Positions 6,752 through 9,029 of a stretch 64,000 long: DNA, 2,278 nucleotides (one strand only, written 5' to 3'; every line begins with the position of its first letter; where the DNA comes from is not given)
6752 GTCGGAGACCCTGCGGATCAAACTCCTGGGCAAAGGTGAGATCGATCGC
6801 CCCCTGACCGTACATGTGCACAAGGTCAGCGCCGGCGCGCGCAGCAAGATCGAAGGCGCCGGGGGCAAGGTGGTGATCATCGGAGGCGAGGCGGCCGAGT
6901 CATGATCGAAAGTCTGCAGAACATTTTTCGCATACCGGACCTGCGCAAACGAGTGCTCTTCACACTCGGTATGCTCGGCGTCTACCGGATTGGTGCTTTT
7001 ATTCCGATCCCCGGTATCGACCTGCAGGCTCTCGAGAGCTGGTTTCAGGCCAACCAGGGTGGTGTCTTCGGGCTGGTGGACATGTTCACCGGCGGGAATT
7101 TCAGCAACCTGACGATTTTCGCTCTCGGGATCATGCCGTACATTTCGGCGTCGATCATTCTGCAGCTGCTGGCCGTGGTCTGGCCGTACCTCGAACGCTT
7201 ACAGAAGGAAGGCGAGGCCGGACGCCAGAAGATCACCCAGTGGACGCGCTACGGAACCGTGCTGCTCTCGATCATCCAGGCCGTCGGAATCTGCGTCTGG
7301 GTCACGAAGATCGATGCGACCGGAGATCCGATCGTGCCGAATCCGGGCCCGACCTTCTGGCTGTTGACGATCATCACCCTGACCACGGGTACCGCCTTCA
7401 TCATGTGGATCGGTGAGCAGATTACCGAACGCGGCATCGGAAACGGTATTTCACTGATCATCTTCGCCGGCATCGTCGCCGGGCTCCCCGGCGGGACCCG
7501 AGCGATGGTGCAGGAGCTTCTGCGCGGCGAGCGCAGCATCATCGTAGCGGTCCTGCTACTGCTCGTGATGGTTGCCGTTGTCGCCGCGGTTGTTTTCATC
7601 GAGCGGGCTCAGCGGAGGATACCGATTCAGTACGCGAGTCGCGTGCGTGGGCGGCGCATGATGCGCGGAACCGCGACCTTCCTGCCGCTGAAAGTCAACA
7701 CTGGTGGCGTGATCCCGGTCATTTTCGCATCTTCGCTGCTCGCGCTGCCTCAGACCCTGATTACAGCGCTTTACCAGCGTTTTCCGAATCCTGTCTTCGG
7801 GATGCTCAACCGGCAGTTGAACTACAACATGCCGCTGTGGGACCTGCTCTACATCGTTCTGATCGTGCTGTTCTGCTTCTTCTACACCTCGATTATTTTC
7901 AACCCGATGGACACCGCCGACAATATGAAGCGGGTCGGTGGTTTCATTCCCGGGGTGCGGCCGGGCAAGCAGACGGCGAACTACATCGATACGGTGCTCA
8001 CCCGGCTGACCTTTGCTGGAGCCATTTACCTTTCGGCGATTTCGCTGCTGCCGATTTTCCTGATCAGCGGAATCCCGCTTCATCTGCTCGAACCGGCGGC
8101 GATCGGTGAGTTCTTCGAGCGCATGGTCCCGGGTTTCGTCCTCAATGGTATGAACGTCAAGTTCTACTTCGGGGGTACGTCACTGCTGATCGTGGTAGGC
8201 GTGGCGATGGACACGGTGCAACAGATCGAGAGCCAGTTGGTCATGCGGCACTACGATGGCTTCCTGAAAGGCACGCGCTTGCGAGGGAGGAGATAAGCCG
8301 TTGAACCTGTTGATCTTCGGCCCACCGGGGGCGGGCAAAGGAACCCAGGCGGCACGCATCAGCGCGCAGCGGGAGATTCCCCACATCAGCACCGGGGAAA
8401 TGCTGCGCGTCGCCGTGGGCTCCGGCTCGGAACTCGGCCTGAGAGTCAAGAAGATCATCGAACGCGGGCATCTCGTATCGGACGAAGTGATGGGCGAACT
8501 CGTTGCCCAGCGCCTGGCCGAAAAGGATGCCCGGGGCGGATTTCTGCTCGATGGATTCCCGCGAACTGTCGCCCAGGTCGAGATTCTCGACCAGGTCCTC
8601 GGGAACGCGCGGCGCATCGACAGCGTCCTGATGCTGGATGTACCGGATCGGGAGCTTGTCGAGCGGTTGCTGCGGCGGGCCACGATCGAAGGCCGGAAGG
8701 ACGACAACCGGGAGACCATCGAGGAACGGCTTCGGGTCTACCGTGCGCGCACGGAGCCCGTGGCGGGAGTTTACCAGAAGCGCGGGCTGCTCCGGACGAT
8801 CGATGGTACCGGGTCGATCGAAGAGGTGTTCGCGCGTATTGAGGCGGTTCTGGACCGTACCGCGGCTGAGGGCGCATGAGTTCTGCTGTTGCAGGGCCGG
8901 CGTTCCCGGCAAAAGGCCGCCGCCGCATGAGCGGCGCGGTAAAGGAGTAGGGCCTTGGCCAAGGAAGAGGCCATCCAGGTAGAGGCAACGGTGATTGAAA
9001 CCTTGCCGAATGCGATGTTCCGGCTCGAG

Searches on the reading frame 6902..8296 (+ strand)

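Call 72: search_protein_families(library=pfam, proteins=[window:6902-8296:+], max_evalue=0.00001)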
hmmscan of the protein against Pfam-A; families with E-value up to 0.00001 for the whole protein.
window:6902-8296:+ (464 aa): 1 family
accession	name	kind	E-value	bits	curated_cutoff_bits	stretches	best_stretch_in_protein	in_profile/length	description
PF00344.25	SecY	-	4.3e-112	374.9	32.2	1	71-439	1-306/306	SecY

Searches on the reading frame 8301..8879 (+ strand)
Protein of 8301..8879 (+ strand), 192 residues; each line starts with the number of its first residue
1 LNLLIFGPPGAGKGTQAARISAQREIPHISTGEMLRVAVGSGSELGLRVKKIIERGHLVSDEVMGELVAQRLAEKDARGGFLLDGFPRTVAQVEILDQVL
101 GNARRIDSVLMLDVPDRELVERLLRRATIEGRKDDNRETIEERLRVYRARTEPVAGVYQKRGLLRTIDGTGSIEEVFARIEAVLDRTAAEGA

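Call 72: search_protein_families(library=pfam, proteins=[window:8301-8879:+], max_evalue=0.00001)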
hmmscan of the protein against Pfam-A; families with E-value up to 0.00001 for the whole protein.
window:8301-8879:+ (192 aa): 4 families
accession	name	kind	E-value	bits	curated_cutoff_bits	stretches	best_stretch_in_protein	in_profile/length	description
PF00406.28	ADK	-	4.9e-49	166.8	26.8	1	5-162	1-150/151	Adenylate kinase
PF13207.12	AAA_17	-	1.3e-30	106.9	27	1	6-141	1-136/136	AAA domain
PF13671.12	AAA_33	-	4.5e-08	34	27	1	4-152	3-141/143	AAA domain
PF13238.12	AAA_18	-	6.6e-07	30.3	29.4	1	4-138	2-123/128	AAA domain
